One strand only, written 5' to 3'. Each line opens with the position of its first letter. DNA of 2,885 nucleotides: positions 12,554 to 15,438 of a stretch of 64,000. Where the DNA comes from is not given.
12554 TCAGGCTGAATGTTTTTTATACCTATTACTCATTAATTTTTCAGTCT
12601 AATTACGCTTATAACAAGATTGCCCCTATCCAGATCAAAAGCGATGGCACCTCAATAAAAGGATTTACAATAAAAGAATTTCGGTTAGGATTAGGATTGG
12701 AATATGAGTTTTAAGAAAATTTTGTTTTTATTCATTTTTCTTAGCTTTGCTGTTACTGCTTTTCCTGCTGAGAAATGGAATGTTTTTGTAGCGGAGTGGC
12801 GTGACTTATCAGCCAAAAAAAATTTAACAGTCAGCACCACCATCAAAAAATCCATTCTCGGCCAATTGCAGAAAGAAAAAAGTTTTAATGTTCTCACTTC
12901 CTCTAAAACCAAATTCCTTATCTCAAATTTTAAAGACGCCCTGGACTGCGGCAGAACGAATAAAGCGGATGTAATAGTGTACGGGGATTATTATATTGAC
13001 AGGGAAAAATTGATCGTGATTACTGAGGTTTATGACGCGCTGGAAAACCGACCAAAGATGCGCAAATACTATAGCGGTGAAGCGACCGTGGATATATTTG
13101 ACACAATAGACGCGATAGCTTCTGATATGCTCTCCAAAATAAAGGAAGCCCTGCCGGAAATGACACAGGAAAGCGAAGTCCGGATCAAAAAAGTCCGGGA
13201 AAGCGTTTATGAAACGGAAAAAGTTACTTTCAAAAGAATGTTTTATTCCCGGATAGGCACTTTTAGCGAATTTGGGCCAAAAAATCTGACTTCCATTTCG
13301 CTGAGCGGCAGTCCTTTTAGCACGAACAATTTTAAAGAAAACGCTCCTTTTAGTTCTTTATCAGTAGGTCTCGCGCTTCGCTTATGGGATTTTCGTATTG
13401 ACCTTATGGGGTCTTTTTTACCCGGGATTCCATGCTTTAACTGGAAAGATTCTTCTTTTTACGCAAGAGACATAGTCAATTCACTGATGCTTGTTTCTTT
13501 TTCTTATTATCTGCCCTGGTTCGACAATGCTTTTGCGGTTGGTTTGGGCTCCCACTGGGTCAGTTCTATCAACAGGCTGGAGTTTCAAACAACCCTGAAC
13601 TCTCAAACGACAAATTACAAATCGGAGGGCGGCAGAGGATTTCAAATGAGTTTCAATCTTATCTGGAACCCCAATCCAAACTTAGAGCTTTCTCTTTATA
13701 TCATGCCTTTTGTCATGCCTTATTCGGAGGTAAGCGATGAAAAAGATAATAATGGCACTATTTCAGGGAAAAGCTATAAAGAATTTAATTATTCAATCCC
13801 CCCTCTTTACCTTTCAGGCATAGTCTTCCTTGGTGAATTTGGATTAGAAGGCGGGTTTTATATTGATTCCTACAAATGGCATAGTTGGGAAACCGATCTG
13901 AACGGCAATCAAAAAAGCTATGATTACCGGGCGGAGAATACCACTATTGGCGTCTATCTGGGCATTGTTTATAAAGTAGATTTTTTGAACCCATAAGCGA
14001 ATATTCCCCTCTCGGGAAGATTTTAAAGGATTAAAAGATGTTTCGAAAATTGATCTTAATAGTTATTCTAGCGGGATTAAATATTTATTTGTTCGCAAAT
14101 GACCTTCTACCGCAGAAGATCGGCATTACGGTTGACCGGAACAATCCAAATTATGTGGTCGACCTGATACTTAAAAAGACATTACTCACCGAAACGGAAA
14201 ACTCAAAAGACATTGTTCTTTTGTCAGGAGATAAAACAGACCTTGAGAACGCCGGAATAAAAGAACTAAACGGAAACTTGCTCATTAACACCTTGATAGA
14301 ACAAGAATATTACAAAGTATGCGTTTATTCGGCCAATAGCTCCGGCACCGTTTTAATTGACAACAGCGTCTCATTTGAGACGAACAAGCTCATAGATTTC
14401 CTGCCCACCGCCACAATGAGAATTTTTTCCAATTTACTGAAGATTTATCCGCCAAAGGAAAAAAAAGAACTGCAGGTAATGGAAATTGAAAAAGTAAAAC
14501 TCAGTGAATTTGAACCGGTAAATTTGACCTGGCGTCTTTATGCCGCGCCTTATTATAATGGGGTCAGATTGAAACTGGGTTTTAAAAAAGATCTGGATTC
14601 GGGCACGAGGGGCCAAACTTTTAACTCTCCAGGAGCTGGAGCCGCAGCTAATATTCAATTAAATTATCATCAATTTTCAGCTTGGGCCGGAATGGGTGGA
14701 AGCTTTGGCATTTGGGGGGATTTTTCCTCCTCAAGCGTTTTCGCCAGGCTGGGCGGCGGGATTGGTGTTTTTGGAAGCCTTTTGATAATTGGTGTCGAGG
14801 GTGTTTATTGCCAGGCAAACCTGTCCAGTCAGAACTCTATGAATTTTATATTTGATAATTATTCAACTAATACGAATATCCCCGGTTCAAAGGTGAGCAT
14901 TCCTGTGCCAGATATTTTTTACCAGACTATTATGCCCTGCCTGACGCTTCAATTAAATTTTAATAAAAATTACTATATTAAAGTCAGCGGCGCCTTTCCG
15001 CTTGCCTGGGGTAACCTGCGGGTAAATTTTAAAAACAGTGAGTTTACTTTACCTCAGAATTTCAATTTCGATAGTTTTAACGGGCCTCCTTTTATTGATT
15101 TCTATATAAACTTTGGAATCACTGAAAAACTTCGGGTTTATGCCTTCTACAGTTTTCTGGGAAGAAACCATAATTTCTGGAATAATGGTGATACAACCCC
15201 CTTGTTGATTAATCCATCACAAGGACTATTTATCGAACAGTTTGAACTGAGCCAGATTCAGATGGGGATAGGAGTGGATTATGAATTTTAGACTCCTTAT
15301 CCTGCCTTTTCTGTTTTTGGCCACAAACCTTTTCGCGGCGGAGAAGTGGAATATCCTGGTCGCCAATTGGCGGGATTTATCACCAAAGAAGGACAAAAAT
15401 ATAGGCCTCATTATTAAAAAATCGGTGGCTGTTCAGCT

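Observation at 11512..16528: Tandemly duplicated, translationally coupled two-gene module of predicted outer-membrane beta-barrel proteins (A1-B1 / A2-B2) from families I do not recognise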

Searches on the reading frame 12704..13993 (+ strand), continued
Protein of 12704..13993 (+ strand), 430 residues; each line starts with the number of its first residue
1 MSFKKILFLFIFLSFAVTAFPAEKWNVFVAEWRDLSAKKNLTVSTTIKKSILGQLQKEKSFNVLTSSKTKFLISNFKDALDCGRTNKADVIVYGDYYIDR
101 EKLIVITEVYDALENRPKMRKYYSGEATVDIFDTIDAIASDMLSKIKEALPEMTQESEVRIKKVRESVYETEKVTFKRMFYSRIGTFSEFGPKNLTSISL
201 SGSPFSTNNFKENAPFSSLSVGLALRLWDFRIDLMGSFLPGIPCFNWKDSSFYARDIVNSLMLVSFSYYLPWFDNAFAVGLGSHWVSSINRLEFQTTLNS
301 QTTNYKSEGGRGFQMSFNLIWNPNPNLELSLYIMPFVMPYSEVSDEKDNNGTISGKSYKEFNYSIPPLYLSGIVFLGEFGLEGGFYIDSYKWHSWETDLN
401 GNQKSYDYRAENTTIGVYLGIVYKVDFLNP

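Call 56: find_related_loci(query=A1, collection=metagenome_contigs, flank=4000)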
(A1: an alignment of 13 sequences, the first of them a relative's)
Query A1 (430 aa) in metagenome_contigs; peptide patterns used: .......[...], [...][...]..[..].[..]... (x = any residue, [..] = any of these).
189 stretches matched a pattern; 11 encode a relative of the query (tblastn E <= 1e-3); 11 distinct loci.
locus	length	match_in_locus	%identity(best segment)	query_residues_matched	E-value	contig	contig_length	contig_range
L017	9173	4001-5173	41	20-429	1e-93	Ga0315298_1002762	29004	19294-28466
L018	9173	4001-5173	41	20-429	4e-92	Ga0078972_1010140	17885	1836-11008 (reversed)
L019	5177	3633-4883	38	4-427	6e-87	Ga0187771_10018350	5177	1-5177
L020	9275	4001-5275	37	1-428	9e-80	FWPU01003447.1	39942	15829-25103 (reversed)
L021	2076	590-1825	38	1-428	3e-78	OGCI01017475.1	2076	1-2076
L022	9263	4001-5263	37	1-428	4e-73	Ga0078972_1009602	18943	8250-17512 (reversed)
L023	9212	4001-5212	35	5-427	1e-71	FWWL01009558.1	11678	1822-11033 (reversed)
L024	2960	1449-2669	36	1-428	8e-71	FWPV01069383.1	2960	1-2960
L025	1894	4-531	32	242-427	1e-23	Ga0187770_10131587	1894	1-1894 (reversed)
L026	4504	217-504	34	88-185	6e-14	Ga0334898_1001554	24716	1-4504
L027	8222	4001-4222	31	89-163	3e-6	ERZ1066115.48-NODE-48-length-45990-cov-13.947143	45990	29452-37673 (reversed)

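Call 72: fold_search(model_id=the predicted structure, library=pdb)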
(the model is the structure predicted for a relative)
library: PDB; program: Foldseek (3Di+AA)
matches with E <= 10: 1093; with E <= 0.001: 92
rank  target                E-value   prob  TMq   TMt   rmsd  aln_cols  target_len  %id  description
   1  2ivz_A                2.3e-08  1.00  0.24  0.26  26.6       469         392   10  Structure of TolB in complex with a peptide of the colicin E9 T- domain (released 2006-08-16)
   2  3iax_A                2.3e-08  1.00  0.24  0.26  26.5       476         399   10  The crystal structure of the TolB box of Colicin A in complex with TolB reveals important differences in the recruitme (released 2009-10-13)
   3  4pwz_A                5.7e-08  1.00  0.25  0.26  26.8       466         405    9  Crystal structure of TolB protein from Yersinia pestis CO92 (released 2014-04-02)
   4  4jml_A                6.6e-08  1.00  0.24  0.26  27.5       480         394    8  Crystal structure of the TolB(P201C)-ColicinE9 TBE peptide(A33C) complex. (released 2013-07-17)
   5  4pwz_B                8.2e-08  1.00  0.24  0.26  26.4       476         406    8  Crystal structure of TolB protein from Yersinia pestis CO92 (released 2014-04-02)
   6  2hqs_B                1.5e-07  1.00  0.24  0.25  26.1       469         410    8  Crystal structure of TolB/Pal complex (released 2007-04-03)
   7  4r40_A                1.8e-07  1.00  0.25  0.26  26.7       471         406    9  Crystal Structure of TolB/Pal complex from Yersinia pestis. (released 2014-09-03)
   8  2r88_A                4.0e-07  1.00  0.17  0.18  20.5       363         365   12  Crystal structure of the long-chain fatty acid transporter FadL mutant delta S3 kink (released 2008-09-23)
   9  3pgr                  4.7e-07  1.00  0.21  0.23  20.7       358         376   14  Asp348Arg mutant of EcFadL (released 2011-05-25)
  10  7mx5_B                6.8e-07  1.00  0.22  0.24  25.7       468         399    8  Crystal structure of TolB from Acinetobacter baumannii (released 2021-05-26)
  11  7mx5_A                7.6e-07  1.00  0.22  0.23  25.6       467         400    9  Crystal structure of TolB from Acinetobacter baumannii (released 2021-05-26)
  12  2r89_A                9.8e-07  1.00  0.20  0.23  19.6       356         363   13  Crystal structure of the long-chain fatty acid transporter FadL mutant delta N3 (released 2008-09-23)
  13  2r8a_A                1.1e-06  1.00  0.21  0.24  19.9       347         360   13  Crystal structure of the long-chain fatty acid transporter FadL mutant delta N8 (released 2008-09-23)
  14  2x9k                  2.3e-06  1.00  0.17  0.23  17.6       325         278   13  Structure of a E.coli porin (released 2011-01-26)
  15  2ivz_D                3.3e-06  1.00  0.23  0.26  26.3       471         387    9  Structure of TolB in complex with a peptide of the colicin E9 T- domain (released 2006-08-16)
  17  3w1e                  4.3e-06  1.00  0.27  0.32  21.4       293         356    9  Structure of FlgT, a flagellar basal body component protein (released 2013-04-03)
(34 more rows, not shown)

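Call 76: search_protein_families(library=ncbifam, proteins=[P0040, P0050, P0055, P0058, P0061, P0064, P0068, P0076, P0075, P0093], max_evalue=0.01)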
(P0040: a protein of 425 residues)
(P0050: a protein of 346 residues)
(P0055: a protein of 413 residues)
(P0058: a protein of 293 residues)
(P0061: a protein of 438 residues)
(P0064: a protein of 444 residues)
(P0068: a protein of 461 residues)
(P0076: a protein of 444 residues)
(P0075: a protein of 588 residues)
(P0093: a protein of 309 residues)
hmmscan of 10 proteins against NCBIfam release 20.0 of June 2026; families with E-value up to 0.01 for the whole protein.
P0040 (425 aa): 0 families

P0050 (346 aa): 0 families

P0055 (413 aa): 0 families

P0058 (293 aa): 0 families

P0061 (438 aa): 0 families

P0064 (444 aa): 0 families

P0068 (461 aa): 2 families
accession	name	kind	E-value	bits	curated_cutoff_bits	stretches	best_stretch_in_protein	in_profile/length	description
NF049867.1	TP0183_fam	equivalog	0.00083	18.5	140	1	1-145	1-124/286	TP0183 family DNA metabolism protein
NF047503.1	LB_137_fam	subfamily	0.0027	17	200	1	322-383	176-235/288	LB_137 family protein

P0076 (444 aa): 1 family
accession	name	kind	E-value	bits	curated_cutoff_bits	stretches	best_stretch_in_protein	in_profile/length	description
NF049867.1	TP0183_fam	equivalog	0.005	15.9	140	1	1-91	1-77/286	TP0183 family DNA metabolism protein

P0075 (588 aa): 0 families

P0093 (309 aa): 0 families

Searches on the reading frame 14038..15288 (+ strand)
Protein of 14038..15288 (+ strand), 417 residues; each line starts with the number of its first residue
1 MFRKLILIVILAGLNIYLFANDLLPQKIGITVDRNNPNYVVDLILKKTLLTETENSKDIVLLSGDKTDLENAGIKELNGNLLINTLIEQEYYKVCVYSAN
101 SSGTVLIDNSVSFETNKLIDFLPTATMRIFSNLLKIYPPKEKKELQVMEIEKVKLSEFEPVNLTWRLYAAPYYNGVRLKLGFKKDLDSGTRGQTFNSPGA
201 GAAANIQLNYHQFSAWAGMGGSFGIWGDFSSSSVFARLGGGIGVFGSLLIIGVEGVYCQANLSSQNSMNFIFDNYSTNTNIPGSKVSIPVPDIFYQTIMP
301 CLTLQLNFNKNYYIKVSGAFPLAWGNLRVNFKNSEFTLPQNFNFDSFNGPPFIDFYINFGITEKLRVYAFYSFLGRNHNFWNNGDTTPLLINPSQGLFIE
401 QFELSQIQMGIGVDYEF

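Call 6: search_protein_families(library=pfam, proteins=[window:14038-15288:+], max_evalue=1)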
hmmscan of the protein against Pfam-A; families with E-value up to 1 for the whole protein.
window:14038-15288:+ (417 aa): 0 families

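Call 7: search_protein_families(library=ncbifam, proteins=[window:14038-15288:+], max_evalue=1)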
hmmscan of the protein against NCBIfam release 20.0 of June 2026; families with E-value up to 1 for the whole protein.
window:14038-15288:+ (417 aa): 1 family
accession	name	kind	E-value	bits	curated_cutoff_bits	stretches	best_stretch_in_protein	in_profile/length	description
NF047799.1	LIC11874_lipo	equivalog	0.037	13.9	250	1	90-161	8-80/204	LIC11874 family lipoprotein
